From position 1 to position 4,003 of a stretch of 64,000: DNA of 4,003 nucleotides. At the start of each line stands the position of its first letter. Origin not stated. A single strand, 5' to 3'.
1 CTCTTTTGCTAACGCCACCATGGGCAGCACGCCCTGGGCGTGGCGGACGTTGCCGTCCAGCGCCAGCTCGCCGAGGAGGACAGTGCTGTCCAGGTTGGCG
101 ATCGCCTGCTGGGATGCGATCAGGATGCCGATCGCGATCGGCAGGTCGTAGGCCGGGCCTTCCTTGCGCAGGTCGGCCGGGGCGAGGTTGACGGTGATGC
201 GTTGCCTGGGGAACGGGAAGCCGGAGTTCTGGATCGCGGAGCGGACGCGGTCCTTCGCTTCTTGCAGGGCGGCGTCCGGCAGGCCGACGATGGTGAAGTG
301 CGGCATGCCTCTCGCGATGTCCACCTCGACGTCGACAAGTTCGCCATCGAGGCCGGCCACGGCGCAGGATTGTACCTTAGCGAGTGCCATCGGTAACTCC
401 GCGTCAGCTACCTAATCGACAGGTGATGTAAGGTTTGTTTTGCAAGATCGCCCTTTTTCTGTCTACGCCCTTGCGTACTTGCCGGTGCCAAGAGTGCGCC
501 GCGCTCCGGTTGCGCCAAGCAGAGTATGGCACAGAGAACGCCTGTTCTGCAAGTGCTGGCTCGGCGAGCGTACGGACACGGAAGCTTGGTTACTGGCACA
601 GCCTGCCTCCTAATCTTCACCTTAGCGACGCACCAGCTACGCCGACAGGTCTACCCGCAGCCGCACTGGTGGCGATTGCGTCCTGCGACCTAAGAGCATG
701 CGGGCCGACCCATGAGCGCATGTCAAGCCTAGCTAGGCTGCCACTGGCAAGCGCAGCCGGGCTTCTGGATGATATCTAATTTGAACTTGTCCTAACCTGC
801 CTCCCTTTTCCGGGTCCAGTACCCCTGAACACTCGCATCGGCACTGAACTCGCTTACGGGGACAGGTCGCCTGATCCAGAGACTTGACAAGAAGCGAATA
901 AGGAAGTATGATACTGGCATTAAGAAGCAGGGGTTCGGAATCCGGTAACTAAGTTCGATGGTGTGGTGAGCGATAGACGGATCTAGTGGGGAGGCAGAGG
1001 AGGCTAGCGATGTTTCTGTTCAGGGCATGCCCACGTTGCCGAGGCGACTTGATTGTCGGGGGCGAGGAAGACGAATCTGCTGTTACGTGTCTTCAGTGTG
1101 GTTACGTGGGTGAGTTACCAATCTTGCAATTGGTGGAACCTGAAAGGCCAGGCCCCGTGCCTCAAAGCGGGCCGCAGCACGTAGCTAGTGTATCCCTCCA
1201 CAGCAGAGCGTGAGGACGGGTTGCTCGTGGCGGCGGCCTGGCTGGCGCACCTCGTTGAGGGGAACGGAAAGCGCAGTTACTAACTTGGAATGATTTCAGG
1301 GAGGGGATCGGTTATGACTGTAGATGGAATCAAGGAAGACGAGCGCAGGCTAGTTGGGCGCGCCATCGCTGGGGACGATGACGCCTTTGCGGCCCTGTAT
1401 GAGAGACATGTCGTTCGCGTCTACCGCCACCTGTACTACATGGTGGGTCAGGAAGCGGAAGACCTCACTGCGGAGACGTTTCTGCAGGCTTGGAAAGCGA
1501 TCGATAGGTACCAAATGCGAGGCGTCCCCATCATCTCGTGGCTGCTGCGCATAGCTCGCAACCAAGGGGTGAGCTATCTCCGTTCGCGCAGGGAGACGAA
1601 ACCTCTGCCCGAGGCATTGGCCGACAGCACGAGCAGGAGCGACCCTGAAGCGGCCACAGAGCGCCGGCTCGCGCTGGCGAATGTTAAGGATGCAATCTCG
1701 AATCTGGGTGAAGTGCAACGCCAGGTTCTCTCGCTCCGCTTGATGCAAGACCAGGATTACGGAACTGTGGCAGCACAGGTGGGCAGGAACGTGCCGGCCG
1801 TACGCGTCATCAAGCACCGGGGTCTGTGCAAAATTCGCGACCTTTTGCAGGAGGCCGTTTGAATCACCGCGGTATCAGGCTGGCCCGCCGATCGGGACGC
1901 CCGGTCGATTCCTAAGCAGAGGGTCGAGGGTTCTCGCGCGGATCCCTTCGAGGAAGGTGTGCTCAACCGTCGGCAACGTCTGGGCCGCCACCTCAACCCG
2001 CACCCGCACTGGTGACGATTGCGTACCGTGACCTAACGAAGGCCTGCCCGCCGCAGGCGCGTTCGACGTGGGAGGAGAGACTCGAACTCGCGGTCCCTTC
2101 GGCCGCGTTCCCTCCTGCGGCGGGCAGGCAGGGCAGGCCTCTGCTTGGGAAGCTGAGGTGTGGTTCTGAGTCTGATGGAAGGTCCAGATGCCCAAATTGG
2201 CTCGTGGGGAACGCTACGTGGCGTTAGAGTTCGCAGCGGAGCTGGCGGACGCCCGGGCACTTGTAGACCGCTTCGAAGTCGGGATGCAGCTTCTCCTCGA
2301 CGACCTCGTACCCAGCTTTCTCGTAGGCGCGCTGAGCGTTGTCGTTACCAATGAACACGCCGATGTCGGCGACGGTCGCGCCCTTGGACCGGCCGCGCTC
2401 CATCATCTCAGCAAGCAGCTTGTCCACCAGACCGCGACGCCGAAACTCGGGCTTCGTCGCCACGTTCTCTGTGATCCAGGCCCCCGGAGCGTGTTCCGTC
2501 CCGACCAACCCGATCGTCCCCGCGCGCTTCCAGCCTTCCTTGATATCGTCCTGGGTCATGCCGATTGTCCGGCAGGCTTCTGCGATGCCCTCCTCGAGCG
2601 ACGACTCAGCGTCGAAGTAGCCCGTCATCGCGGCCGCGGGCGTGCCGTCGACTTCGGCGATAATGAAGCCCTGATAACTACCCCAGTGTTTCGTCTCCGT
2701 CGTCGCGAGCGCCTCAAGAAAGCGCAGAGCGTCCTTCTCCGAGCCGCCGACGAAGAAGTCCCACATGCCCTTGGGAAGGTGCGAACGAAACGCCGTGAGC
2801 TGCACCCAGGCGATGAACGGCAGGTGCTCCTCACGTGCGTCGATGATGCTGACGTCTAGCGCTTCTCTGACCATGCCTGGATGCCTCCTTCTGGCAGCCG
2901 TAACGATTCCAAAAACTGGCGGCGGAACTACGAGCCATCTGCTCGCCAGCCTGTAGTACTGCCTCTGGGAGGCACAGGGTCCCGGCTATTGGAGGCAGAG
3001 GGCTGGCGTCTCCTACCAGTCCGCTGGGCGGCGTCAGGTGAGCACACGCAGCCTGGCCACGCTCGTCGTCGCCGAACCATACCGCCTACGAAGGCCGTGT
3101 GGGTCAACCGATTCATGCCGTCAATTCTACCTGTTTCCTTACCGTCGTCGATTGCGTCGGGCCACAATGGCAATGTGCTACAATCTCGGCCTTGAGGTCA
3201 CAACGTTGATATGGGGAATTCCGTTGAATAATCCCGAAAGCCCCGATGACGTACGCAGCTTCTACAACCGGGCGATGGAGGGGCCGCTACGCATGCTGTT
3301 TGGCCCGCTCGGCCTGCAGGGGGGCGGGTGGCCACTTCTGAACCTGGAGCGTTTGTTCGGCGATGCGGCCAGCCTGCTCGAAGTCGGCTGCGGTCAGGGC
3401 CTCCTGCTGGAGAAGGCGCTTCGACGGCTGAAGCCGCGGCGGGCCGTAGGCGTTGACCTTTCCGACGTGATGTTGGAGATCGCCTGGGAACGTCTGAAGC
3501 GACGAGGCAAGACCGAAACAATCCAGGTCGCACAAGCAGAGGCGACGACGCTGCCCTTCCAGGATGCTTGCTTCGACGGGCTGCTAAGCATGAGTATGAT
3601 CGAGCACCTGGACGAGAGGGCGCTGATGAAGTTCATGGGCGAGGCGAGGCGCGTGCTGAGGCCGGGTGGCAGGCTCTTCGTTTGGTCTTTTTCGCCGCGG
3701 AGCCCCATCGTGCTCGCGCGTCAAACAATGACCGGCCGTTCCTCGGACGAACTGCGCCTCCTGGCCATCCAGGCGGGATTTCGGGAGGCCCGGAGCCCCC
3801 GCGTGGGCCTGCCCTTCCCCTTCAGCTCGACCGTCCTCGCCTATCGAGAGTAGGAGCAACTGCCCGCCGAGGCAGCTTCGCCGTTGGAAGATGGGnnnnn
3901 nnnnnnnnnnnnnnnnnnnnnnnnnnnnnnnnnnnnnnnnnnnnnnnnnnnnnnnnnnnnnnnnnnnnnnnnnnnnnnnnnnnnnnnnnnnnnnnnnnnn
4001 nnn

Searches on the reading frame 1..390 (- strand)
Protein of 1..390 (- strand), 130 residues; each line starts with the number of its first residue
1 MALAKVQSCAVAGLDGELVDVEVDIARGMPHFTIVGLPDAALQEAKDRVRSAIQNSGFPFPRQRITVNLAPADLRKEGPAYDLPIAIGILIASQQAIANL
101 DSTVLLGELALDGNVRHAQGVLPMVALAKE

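Call 11: search_protein_families(library=pfam, proteins=[window:1-390:-], max_evalue=0.01)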
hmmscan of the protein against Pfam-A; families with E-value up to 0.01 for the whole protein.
window:1-390:- (130 aa): 1 family
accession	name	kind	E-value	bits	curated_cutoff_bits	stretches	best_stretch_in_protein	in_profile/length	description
PF13541.12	ChlI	-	7.3e-46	155.4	27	1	21-130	1-109/121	Subunit ChlI of Mg-chelatase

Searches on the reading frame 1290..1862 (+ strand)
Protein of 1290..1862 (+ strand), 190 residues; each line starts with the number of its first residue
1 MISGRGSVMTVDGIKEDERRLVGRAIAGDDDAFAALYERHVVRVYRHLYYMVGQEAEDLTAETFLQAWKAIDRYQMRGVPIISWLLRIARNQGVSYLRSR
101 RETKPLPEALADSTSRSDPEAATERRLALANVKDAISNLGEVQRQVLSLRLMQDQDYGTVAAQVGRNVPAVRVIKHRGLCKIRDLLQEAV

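Call 11: search_protein_families(library=pfam, proteins=[window:1290-1862:+], max_evalue=0.01)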
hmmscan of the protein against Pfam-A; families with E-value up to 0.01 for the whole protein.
window:1290-1862:+ (190 aa): 3 families
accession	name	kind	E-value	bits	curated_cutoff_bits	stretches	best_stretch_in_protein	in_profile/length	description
PF04542.20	Sigma70_r2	-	2.6e-16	59.6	24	1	36-101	1-69/71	Sigma-70 region 2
PF08281.18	Sigma70_r4_2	-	3.1e-05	24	25.7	1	131-179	3-51/54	Sigma-70, region 4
PF04545.22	Sigma70_r4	-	5.7e-05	23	24.1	1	135-183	1-49/50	Sigma-70, region 4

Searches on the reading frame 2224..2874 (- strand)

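Call 11: search_protein_families(library=pfam, proteins=[window:2224-2874:-], max_evalue=0.01)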
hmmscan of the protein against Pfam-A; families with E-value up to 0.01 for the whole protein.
window:2224-2874:- (216 aa): 5 families
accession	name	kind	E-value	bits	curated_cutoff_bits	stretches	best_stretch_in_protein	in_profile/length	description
PF00583.31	Acetyltransf_1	-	5.7e-11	43.2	20.7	1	114-189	41-116/116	Acetyltransferase (GNAT) family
PF13508.13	Acetyltransf_7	-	6.2e-08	33.3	27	1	118-191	15-84/84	Acetyltransferase (GNAT) domain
PF08445.16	FR47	-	9.6e-07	29.1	22.1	1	137-195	26-83/86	FR47-like protein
PF13527.13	Acetyltransf_9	-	1.2e-05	25.7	25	1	127-191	68-126/127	Acetyltransferase (GNAT) domain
PF13673.13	Acetyltransf_10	-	9.9e-05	22.8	23.6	1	137-195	56-113/128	Acetyltransferase (GNAT) domain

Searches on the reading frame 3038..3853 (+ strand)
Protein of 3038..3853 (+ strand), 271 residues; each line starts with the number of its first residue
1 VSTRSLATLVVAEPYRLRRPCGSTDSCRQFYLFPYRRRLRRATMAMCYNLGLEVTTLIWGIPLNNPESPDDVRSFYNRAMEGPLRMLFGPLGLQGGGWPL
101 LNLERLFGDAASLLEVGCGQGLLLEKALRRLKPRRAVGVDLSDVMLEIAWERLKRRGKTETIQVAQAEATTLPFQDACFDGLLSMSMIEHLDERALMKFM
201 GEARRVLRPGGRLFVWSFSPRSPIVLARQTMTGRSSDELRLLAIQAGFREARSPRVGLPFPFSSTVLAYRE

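Call 11: search_protein_families(library=pfam, proteins=[window:3038-3853:+], max_evalue=0.01)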
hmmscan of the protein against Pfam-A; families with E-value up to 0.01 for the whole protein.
window:3038-3853:+ (271 aa): 9 families
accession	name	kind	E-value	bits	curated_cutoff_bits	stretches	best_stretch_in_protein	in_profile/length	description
PF08241.18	Methyltransf_11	-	5.5e-23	81.9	21.2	1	114-215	1-95/95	Methyltransferase domain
PF13649.12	Methyltransf_25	-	3.9e-22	79.2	27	1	114-211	2-97/97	Methyltransferase domain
PF13847.12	Methyltransf_31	-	6.6e-14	52.3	27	1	110-219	4-113/145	Methyltransferase domain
PF08242.18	Methyltransf_12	-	9.1e-14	52.4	30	1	114-213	1-98/98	Methyltransferase domain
PF01209.24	Ubie_methyltran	-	4.6e-12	46.2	20.1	1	111-220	49-156/233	ubiE/COQ5 methyltransferase family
PF13489.12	Methyltransf_23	-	2.2e-10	41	27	1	103-220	13-121/164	Methyltransferase domain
PF02353.26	CMAS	-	3.5e-10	40.1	27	1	111-218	64-167/273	Mycolic acid cyclopropane synthetase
PF05175.20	MTS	-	0.0001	22.4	23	1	111-215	33-138/170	Methyltransferase small domain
PF06325.19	PrmA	-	0.00033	20.7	22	1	101-185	153-233/296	Ribosomal protein L11 methyltransferase (PrmA)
